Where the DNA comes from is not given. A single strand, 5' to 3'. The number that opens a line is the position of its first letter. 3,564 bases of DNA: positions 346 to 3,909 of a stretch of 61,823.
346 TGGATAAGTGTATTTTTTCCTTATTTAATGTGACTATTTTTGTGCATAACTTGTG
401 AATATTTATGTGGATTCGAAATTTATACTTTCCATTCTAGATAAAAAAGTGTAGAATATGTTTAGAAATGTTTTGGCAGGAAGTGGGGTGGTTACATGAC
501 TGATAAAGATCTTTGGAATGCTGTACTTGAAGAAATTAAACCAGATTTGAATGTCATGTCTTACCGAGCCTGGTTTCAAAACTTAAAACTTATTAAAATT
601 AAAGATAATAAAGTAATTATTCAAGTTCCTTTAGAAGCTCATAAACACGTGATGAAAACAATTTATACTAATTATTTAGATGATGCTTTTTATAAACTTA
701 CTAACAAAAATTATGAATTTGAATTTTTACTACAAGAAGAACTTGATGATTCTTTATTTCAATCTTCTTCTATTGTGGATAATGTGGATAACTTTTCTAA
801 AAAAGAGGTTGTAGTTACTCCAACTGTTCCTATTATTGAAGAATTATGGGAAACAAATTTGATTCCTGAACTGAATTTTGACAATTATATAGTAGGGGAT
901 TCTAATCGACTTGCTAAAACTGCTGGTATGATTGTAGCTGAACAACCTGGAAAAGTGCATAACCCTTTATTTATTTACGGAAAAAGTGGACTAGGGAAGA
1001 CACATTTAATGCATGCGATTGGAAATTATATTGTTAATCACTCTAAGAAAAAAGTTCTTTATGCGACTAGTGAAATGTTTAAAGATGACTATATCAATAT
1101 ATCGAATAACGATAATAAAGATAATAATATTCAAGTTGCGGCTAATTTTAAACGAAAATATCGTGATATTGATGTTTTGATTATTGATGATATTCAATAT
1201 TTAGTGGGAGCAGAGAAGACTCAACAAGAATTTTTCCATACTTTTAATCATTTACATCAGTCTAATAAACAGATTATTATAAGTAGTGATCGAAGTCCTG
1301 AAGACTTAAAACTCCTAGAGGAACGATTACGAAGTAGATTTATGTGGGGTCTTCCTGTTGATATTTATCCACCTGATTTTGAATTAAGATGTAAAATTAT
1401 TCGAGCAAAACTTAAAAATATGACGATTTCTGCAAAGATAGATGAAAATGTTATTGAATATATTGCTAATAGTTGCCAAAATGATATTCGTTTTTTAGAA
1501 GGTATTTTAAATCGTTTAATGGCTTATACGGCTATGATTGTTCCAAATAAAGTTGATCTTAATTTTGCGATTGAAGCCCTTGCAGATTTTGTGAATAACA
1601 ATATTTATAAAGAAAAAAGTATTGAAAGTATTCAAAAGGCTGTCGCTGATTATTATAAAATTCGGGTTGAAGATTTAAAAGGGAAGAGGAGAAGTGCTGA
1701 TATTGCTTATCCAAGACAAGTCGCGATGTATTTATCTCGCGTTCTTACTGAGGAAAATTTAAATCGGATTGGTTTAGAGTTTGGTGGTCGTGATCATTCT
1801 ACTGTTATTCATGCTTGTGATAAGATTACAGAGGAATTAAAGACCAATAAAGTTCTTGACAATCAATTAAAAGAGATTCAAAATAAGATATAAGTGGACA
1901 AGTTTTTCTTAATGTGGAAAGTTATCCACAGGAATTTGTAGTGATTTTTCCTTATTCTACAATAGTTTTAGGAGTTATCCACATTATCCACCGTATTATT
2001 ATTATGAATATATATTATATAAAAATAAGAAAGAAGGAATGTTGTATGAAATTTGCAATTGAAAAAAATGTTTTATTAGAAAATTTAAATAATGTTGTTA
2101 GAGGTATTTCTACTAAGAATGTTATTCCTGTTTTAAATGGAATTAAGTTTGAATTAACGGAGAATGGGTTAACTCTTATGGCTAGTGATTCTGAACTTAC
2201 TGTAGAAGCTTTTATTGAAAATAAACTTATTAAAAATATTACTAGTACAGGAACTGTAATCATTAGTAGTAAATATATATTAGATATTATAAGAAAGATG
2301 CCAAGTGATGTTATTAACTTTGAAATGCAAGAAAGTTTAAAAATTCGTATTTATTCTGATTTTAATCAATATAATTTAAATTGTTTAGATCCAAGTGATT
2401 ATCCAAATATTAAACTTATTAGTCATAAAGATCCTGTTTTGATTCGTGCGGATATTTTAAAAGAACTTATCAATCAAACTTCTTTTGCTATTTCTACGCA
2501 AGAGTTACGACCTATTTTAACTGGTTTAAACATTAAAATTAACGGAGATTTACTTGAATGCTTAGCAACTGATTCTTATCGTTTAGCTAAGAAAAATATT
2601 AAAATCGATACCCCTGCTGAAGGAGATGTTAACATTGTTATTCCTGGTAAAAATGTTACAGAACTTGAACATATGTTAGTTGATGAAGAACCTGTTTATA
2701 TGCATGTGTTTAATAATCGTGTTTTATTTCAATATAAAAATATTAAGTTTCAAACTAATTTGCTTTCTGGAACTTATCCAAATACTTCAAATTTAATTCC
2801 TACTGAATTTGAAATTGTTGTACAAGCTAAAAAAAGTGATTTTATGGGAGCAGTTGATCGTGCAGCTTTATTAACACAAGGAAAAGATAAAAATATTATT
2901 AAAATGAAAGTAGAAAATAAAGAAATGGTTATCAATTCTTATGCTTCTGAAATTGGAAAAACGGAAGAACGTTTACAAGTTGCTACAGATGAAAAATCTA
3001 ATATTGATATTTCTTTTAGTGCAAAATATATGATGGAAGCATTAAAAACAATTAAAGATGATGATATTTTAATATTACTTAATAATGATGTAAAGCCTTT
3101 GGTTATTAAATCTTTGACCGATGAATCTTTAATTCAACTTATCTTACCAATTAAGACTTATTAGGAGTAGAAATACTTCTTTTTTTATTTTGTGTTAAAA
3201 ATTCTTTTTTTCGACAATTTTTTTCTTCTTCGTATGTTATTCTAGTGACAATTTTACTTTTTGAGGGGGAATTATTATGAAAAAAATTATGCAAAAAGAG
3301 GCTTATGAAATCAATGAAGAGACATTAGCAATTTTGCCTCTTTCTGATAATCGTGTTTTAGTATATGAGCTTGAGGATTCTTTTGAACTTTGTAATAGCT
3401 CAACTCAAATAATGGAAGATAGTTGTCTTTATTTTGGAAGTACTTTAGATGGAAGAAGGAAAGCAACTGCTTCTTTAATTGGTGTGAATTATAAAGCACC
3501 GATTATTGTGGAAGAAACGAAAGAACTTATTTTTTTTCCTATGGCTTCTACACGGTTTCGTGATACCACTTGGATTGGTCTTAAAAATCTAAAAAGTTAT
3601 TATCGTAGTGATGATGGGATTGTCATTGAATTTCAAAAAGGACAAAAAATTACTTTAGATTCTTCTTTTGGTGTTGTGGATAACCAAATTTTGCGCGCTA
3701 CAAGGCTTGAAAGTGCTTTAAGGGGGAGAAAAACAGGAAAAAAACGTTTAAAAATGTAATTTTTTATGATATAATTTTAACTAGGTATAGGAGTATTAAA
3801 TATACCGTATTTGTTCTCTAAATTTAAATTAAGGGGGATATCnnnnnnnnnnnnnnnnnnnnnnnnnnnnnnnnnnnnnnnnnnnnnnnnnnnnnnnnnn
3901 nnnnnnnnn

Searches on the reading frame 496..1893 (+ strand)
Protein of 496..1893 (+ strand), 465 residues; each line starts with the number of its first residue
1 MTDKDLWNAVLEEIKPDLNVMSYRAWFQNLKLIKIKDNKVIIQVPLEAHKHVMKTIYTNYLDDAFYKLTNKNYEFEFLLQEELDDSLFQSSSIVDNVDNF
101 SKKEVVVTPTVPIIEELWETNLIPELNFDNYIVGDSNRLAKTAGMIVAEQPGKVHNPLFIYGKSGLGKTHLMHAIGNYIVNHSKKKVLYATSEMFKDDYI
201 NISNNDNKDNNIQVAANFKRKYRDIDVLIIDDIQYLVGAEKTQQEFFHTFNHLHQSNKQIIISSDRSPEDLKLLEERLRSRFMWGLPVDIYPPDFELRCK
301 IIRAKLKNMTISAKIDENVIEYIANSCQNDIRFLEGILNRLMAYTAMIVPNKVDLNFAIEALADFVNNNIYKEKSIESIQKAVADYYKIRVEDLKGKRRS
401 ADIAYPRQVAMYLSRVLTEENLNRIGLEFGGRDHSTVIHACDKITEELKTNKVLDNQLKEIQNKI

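Call 17: find_encoding_contigs(protein=window:496-1893:+, flank=10000, max_places=6)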
Protein window:496-1893:+ (465 aa): 1 contig read that carries it; 1 place shown.
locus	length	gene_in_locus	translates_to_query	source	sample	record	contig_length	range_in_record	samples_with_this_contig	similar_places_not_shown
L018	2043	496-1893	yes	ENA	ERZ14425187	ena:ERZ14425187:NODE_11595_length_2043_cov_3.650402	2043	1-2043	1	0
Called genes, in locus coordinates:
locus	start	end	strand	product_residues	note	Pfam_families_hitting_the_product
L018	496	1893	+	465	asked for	PF11638:DnaA_N (weak), PF13401:AAA_22 (faint), PF13173:AAA_14 (faint), PF00308:Bac_DnaA, PF01695:IstB_IS21 (weak), PF00004:AAA (faint), PF01637:ATPase_2 (faint), PF08299:Bac_DnaA_C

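Call 18: find_homologous_proteins(query=window:496-1893:+, max_evalue=1e-100)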
Query window:496-1893:+ (465 aa): 5998 proteins with E <= 1e-100 among 8000 candidates; the best 120 are listed.
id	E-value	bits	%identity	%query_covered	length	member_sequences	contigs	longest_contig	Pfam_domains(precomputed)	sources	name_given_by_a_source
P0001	0.0e+0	1033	100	100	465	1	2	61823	PF13173.13,PF11638.14,PF01695.24,PF00308.25,PF08299.18,PF00004.36,PF13401.13,PF01637.25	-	-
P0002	0.0e+0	1032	100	100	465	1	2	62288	PF13173.13,PF11638.14,PF01695.24,PF00308.25,PF08299.18,PF00004.36,PF13401.13,PF01637.25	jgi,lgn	-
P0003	0.0e+0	1023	99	100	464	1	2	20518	PF13173.13,PF11638.14,PF01695.24,PF00308.25,PF08299.18,PF00004.36,PF13401.13,PF01637.25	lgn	-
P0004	9.2e-276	933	91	100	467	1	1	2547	PF11638.14,PF01695.24,PF00308.25,PF08299.18,PF00004.36,PF01637.25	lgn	-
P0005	1.3e-258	876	84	100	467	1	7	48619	PF11638.14,PF01695.24,PF00308.25,PF08299.18,PF00004.36,PF01637.25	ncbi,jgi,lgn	-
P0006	3.7e-258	875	83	100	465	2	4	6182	PF13173.13,PF11638.14,PF01695.24,PF00308.25,PF08299.18,PF00004.36,PF01637.25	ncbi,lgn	-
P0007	2.4e-257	872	83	100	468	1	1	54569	PF13173.13,PF11638.14,PF01695.24,PF00308.25,PF08299.18,PF00004.36,PF13401.13,PF01637.25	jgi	-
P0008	8.1e-256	867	84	100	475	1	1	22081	PF11638.14,PF01695.24,PF00308.25,PF08299.18,PF00004.36,PF01637.25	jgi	-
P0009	1.0e-254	863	83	100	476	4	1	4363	PF11638.14,PF01695.24,PF00308.25,PF08299.18,PF00004.36,PF01637.25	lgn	-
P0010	1.4e-251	853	82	100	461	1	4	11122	PF13173.13,PF11638.14,PF01695.24,PF00308.25,PF08299.18,PF00004.36,PF01637.25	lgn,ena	-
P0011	1.9e-251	853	82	100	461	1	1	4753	PF13173.13,PF11638.14,PF01695.24,PF00308.25,PF08299.18,PF00004.36,PF01637.25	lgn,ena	-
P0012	3.3e-251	852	82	100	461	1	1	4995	PF13173.13,PF11638.14,PF01695.24,PF00308.25,PF08299.18,PF00004.36,PF01637.25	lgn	-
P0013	3.9e-251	852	82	100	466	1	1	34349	PF11638.14,PF01695.24,PF00308.25,PF08299.18,PF00004.36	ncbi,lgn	-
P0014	4.8e-251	851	81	100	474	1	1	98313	PF11638.14,PF01695.24,PF00308.25,PF08299.18,PF00004.36,PF01637.25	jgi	-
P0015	1.3e-250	850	81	100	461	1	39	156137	PF13173.13,PF11638.14,PF01695.24,PF00308.25,PF08299.18,PF00004.36,PF01637.25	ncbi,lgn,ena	-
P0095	3.4e-216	736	72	100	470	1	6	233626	PF11638.14,PF01695.24,PF00308.25,PF08299.18,PF00004.36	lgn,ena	-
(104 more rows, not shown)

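Call 19: find_encoding_contigs(protein=P0015, flank=10000, max_places=2)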
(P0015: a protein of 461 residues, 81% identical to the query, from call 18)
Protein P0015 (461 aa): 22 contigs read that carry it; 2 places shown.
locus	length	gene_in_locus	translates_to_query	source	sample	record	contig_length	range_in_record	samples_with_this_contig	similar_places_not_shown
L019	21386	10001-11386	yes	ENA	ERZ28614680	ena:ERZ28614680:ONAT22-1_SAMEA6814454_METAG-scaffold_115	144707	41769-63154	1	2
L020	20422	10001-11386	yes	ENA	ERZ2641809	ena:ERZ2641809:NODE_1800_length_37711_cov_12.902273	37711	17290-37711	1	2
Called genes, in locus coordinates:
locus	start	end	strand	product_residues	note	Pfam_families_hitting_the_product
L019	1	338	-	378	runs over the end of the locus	PF00933:Glyco_hydro_3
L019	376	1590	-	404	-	PF02195:ParB_N, PF17762:HTH_ParB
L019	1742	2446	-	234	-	PF02527:GidB, PF03848:TehB (weak), PF05175:MTS, PF13649:Methyltransf_25 (weak), PF13847:Methyltransf_31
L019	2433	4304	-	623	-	PF00890:FAD_binding_2 (faint), PF01134:GIDA, PF07992:Pyr_redox_2 (faint), PF12831:FAD_oxidored, PF21680:GIDA_C_1st, PF13932:SAM_GIDA_C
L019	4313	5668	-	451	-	PF10396:TrmE_N, PF00350:Dynamin_N (faint), PF12631:MnmE_helical, PF00009:GTP_EFTU (faint), PF01926:MMR_HSR1, PF02421:FeoB_N, PF04548:AIG1 (weak)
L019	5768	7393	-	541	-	PF25948:DUF7986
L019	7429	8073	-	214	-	PF07650:KH_2 (faint), PF13083:KH_KhpA-B, PF01424:R3H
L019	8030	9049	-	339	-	PF02096:60KD_IMP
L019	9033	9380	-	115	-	PF00825:Ribonuclease_P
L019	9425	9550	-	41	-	PF00468:Ribosomal_L34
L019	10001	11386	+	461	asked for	PF11638:DnaA_N, PF13173:AAA_14 (faint), PF00308:Bac_DnaA, PF01695:IstB_IS21 (weak), PF01637:ATPase_2 (faint), PF00004:AAA (weak), PF08299:Bac_DnaA_C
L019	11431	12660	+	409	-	PF00712:DNA_pol3_beta, PF02767:DNA_pol3_beta_2, PF02768:DNA_pol3_beta_3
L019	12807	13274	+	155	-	PF06338:ComK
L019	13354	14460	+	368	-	PF02463:SMC_N, PF13175:AAA_15, PF13476:AAA_23, PF13514:AAA_27 (faint), PF13555:AAA_29 (weak), PF13304:AAA_21 (weak)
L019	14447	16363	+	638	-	PF02518:HATPase_c, PF00204:DNA_gyraseB, PF01751:Toprim, PF00986:DNA_gyraseB_C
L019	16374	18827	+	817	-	PF00521:DNA_topoisoIV, PF03989:DNA_gyraseA_C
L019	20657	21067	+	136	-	PF00383:dCMP_cyt_deam_1, PF14437:MafB19-deam, PF14439:Bd3614-deam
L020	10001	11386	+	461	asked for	PF11638:DnaA_N, PF13173:AAA_14 (faint), PF00308:Bac_DnaA, PF01695:IstB_IS21 (weak), PF01637:ATPase_2 (faint), PF00004:AAA (weak), PF08299:Bac_DnaA_C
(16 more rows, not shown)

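Call 20: find_encoding_contigs(protein=P0095, flank=10000, max_places=2)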
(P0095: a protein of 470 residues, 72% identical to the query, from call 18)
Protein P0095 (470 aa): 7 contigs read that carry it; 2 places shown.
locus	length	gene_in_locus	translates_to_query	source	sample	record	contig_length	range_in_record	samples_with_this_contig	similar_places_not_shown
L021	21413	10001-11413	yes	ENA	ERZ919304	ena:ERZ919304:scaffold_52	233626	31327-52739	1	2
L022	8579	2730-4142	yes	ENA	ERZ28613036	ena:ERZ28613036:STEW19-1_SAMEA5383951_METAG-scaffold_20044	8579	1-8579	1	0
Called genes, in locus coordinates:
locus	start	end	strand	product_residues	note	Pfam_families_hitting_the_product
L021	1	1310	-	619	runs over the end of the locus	PF00890:FAD_binding_2 (faint), PF01134:GIDA, PF21680:GIDA_C_1st, PF13932:SAM_GIDA_C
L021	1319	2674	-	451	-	PF10396:TrmE_N, PF00009:GTP_EFTU (faint), PF12631:MnmE_helical, PF01926:MMR_HSR1, PF02421:FeoB_N, PF04548:AIG1 (weak)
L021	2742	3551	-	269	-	-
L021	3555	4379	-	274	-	-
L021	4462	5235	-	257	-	PF04536:TPM_phosphatase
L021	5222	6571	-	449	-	-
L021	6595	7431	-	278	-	-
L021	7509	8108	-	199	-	PF13083:KH_KhpA-B, PF07650:KH_2 (weak), PF01424:R3H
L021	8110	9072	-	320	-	PF02096:60KD_IMP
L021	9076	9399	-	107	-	PF00825:Ribonuclease_P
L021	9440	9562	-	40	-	PF00468:Ribosomal_L34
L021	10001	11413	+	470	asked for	PF11638:DnaA_N, PF00308:Bac_DnaA, PF01695:IstB_IS21 (weak), PF00004:AAA (weak), PF08299:Bac_DnaA_C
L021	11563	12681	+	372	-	PF00712:DNA_pol3_beta, PF02767:DNA_pol3_beta_2, PF02768:DNA_pol3_beta_3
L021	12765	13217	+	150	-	PF06338:ComK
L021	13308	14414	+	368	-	PF02463:SMC_N, PF13175:AAA_15, PF13476:AAA_23, PF13304:AAA_21 (weak)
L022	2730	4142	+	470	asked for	PF11638:DnaA_N, PF00308:Bac_DnaA, PF01695:IstB_IS21 (weak), PF00004:AAA (weak), PF08299:Bac_DnaA_C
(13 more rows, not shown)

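Call 28: find_homologous_proteins(query=L019:379-1590:-, max_evalue=1e-20)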
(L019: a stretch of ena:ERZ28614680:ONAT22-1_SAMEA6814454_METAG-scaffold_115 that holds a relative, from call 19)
Query L019:379-1590:- (404 aa): 8000 proteins with E <= 1e-20 among 8000 candidates; the best 120 are listed.
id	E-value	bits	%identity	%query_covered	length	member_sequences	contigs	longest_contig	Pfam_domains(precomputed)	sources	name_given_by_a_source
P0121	4.9e-239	811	94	100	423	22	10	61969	PF17762.9,PF02195.27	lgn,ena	-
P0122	8.0e-193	659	80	100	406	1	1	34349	PF17762.9,PF02195.27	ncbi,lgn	-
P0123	5.3e-183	627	75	100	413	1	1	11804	PF17762.9,PF02195.27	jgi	-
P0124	5.9e-182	623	76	100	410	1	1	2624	PF17762.9,PF02195.27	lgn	-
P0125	1.2e-180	619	74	100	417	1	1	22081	PF17762.9,PF02195.27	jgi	-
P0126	3.3e-174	598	73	99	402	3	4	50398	PF17762.9,PF02195.27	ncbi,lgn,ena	-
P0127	6.3e-174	597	73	100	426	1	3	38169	PF17762.9,PF02195.27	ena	-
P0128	6.9e-174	597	73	99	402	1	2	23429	PF17762.9,PF02195.27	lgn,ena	-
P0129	7.6e-174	596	73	99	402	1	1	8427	PF17762.9,PF02195.27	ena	-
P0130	1.2e-173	596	73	100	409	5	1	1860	PF17762.9,PF02195.27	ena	-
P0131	1.5e-173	595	74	100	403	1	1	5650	PF17762.9,PF02195.27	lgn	-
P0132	1.9e-173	595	73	100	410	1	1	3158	PF17762.9,PF02195.27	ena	-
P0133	1.9e-173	595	73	100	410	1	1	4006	PF17762.9,PF02195.27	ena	-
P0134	2.0e-173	595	73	100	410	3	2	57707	PF17762.9,PF02195.27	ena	-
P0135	2.0e-173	595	74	100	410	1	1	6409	PF17762.9,PF02195.27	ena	-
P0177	4.3e-171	587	73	100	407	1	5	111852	PF17762.9,PF02195.27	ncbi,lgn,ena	-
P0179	6.3e-171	587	72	99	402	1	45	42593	PF17762.9,PF02195.27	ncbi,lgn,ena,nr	ncbi:TPA: ParB/RepB/Spo0J family partition protein [Candidatus Ventrenecus stercoripullorum]|nr:ParB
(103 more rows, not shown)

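Call 30: find_encoding_contigs(protein=P0177, flank=10000, max_places=2)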
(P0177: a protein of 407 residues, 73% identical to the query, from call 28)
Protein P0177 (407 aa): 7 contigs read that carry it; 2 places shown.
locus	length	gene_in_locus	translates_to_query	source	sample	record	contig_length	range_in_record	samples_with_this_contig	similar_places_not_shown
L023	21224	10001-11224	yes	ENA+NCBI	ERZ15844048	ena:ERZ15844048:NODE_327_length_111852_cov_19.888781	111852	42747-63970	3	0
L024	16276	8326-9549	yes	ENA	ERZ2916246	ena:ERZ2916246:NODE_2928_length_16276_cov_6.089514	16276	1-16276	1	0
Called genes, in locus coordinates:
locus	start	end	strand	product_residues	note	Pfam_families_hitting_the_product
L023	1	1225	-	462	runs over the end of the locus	PF11638:DnaA_N, PF13173:AAA_14 (faint), PF01695:IstB_IS21 (weak), PF00308:Bac_DnaA, PF00004:AAA (faint), PF08299:Bac_DnaA_C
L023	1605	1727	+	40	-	PF00468:Ribosomal_L34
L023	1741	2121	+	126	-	PF00825:Ribonuclease_P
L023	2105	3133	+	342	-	PF02096:60KD_IMP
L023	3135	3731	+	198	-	PF13083:KH_KhpA-B, PF01424:R3H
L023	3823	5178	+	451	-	PF10396:TrmE_N, PF12631:MnmE_helical, PF00009:GTP_EFTU (weak), PF01926:MMR_HSR1, PF02421:FeoB_N, PF04548:AIG1 (weak)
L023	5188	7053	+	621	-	PF01134:GIDA, PF21680:GIDA_C_1st, PF13932:SAM_GIDA_C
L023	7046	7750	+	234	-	PF02527:GidB, PF03848:TehB (weak), PF05175:MTS, PF13649:Methyltransf_25 (weak), PF13847:Methyltransf_31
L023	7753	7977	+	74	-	PF02082:Rrf2, PF08279:HTH_11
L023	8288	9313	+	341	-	-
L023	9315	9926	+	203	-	PF01725:Ham1p_like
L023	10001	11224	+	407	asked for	PF02195:ParB_N, PF17762:HTH_ParB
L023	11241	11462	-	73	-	PF12844:HTH_19 (weak), PF01381:HTH_3 (weak)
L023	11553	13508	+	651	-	-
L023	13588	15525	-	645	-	PF00912:Transgly, PF00905:Transpeptidase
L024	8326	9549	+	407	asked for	PF02195:ParB_N, PF17762:HTH_ParB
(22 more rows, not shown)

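Call 48: search_protein_families(library=ncbifam, proteins=[P0177, P0179], max_evalue=0.00001)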
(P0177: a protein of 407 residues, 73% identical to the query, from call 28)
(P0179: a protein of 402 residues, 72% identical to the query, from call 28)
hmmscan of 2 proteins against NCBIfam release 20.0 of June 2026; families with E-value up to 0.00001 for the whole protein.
P0177 (407 aa): 6 families
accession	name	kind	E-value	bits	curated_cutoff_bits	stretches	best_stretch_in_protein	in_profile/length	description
TIGR04285.1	nucleoid_noc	exception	2e-84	282.9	315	1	6-245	1-246/255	nucleoid occlusion protein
TIGR00180.1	parB_part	domain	2.8e-53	180.4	58.45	1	4-180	2-184/186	ParB/RepB/Spo0J family partition protein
TIGR03734.1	PRTRC_parB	hypoth_equivalog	2.3e-39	135.4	278.6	1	21-197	7-188/555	PRTRC system ParB family protein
TIGR03454.1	partition_RepB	equivalog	1e-17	64.5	201.5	1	5-144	62-202/325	plasmid partitioning protein RepB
NF010406.0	PRK13832.1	subfamily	1.2e-16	60.4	640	1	32-180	30-181/578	plasmid partitioning protein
NF010440.0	PRK13866.1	equivalog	4.6e-07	29.3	522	1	30-120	89-181/336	plasmid partitioning protein RepB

P0179 (402 aa): 6 families
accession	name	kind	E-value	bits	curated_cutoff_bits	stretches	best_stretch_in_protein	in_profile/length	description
TIGR04285.1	nucleoid_noc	exception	1.4e-85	286.7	315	1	6-199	1-195/255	nucleoid occlusion protein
TIGR00180.1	parB_part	domain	2.5e-54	183.9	58.45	1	4-182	2-186/186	ParB/RepB/Spo0J family partition protein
TIGR03734.1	PRTRC_parB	hypoth_equivalog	4.3e-40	137.8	278.6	1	21-197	7-188/555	PRTRC system ParB family protein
TIGR03454.1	partition_RepB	equivalog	1.8e-17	63.7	201.5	1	5-144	62-202/325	plasmid partitioning protein RepB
NF010406.0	PRK13832.1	subfamily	5e-17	61.6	640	1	32-184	30-185/578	plasmid partitioning protein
NF010440.0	PRK13866.1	equivalog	6.5e-07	28.8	522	1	12-120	78-181/336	plasmid partitioning protein RepB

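Call 72: find_encoding_contigs(protein=P0003, flank=10000, max_places=3)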
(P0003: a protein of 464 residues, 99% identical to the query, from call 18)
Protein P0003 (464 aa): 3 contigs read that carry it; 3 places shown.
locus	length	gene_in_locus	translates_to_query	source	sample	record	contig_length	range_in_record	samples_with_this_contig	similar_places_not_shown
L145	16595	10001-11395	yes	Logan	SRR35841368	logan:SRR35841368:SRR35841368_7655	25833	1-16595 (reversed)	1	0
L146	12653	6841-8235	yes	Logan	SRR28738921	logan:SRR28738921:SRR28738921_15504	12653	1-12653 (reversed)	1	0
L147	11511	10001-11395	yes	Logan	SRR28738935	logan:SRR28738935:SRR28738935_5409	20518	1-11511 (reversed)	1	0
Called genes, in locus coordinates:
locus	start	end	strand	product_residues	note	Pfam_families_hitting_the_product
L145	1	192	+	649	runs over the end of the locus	PF00912:Transgly, PF00905:Transpeptidase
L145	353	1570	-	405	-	PF02195:ParB_N, PF17762:HTH_ParB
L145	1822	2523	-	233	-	PF02527:GidB, PF05175:MTS (weak), PF13847:Methyltransf_31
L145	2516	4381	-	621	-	PF01134:GIDA, PF21680:GIDA_C_1st, PF13932:SAM_GIDA_C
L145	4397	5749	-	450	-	PF10396:TrmE_N, PF00350:Dynamin_N (faint), PF12631:MnmE_helical, PF00009:GTP_EFTU (faint), PF01926:MMR_HSR1, PF02421:FeoB_N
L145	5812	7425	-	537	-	PF25948:DUF7986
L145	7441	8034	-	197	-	PF13083:KH_KhpA-B (weak), PF01424:R3H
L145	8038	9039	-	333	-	PF02096:60KD_IMP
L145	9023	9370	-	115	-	PF00825:Ribonuclease_P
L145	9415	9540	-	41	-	PF00468:Ribosomal_L34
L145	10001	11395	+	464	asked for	PF11638:DnaA_N (weak), PF13401:AAA_22 (faint), PF13173:AAA_14 (faint), PF00308:Bac_DnaA, PF01695:IstB_IS21 (weak), PF00004:AAA (faint), PF01637:ATPase_2 (faint), PF08299:Bac_DnaA_C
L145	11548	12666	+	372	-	PF00712:DNA_pol3_beta, PF02767:DNA_pol3_beta_2, PF02768:DNA_pol3_beta_3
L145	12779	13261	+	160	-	PF06338:ComK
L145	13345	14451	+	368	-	PF02463:SMC_N, PF13175:AAA_15, PF13476:AAA_23, PF13514:AAA_27 (faint), PF13304:AAA_21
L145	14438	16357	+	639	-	PF02518:HATPase_c, PF00204:DNA_gyraseB, PF01751:Toprim, PF00986:DNA_gyraseB_C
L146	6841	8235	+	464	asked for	PF11638:DnaA_N (weak), PF13401:AAA_22 (faint), PF13173:AAA_14 (faint), PF00308:Bac_DnaA, PF01695:IstB_IS21 (weak), PF00004:AAA (faint), PF01637:ATPase_2 (faint), PF08299:Bac_DnaA_C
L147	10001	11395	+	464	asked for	PF11638:DnaA_N (weak), PF13401:AAA_22 (faint), PF13173:AAA_14 (faint), PF00308:Bac_DnaA, PF01695:IstB_IS21 (weak), PF00004:AAA (faint), PF01637:ATPase_2 (faint), PF08299:Bac_DnaA_C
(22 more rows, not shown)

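Call 73: find_encoding_contigs(protein=P0002, flank=10000, max_places=3)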
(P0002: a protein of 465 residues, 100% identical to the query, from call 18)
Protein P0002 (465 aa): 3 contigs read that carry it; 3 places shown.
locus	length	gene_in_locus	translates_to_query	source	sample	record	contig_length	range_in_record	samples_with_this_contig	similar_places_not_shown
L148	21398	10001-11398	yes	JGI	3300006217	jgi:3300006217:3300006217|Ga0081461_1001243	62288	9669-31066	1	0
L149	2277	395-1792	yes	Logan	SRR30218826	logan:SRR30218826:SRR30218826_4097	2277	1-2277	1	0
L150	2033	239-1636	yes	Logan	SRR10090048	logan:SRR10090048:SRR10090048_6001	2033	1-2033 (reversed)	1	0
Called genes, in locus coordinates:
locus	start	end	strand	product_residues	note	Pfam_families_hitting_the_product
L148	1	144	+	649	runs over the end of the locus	PF00912:Transgly, PF00905:Transpeptidase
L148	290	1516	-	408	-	PF02195:ParB_N, PF17762:HTH_ParB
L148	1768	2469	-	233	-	PF02527:GidB, PF05175:MTS (weak), PF13847:Methyltransf_31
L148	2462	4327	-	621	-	PF01134:GIDA, PF21680:GIDA_C_1st, PF13932:SAM_GIDA_C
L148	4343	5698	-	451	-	PF10396:TrmE_N, PF00350:Dynamin_N (faint), PF12631:MnmE_helical, PF00009:GTP_EFTU (weak), PF01926:MMR_HSR1, PF02421:FeoB_N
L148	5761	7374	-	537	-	PF25948:DUF7986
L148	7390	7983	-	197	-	PF13083:KH_KhpA-B (weak), PF01424:R3H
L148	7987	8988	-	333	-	PF02096:60KD_IMP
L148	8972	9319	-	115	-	PF00825:Ribonuclease_P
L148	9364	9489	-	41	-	PF00468:Ribosomal_L34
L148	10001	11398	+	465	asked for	PF11638:DnaA_N (weak), PF13401:AAA_22 (faint), PF13173:AAA_14 (faint), PF00308:Bac_DnaA, PF01695:IstB_IS21 (weak), PF00004:AAA (faint), PF01637:ATPase_2 (faint), PF08299:Bac_DnaA_C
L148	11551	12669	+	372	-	PF00712:DNA_pol3_beta, PF02767:DNA_pol3_beta_2, PF02768:DNA_pol3_beta_3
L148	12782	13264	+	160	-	PF06338:ComK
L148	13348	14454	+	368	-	PF02463:SMC_N, PF13175:AAA_15, PF13476:AAA_23, PF13514:AAA_27 (faint), PF13304:AAA_21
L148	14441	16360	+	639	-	PF02518:HATPase_c, PF00204:DNA_gyraseB, PF01751:Toprim, PF00986:DNA_gyraseB_C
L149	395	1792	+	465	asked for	PF11638:DnaA_N (weak), PF13401:AAA_22 (faint), PF13173:AAA_14 (faint), PF00308:Bac_DnaA, PF01695:IstB_IS21 (weak), PF00004:AAA (faint), PF01637:ATPase_2 (faint), PF08299:Bac_DnaA_C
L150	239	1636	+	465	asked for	PF11638:DnaA_N (weak), PF13401:AAA_22 (faint), PF13173:AAA_14 (faint), PF00308:Bac_DnaA, PF01695:IstB_IS21 (weak), PF00004:AAA (faint), PF01637:ATPase_2 (faint), PF08299:Bac_DnaA_C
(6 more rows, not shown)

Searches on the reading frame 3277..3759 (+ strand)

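Call 14: search_protein_families(library=pfam, proteins=[window:3277-3759:+])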
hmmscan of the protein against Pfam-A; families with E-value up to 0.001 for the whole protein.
window:3277-3759:+ (160 aa): 1 family
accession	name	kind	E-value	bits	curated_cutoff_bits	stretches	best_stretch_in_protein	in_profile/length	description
PF06338.17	ComK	-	8.7e-33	113.7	22.3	1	8-151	2-150/152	ComK protein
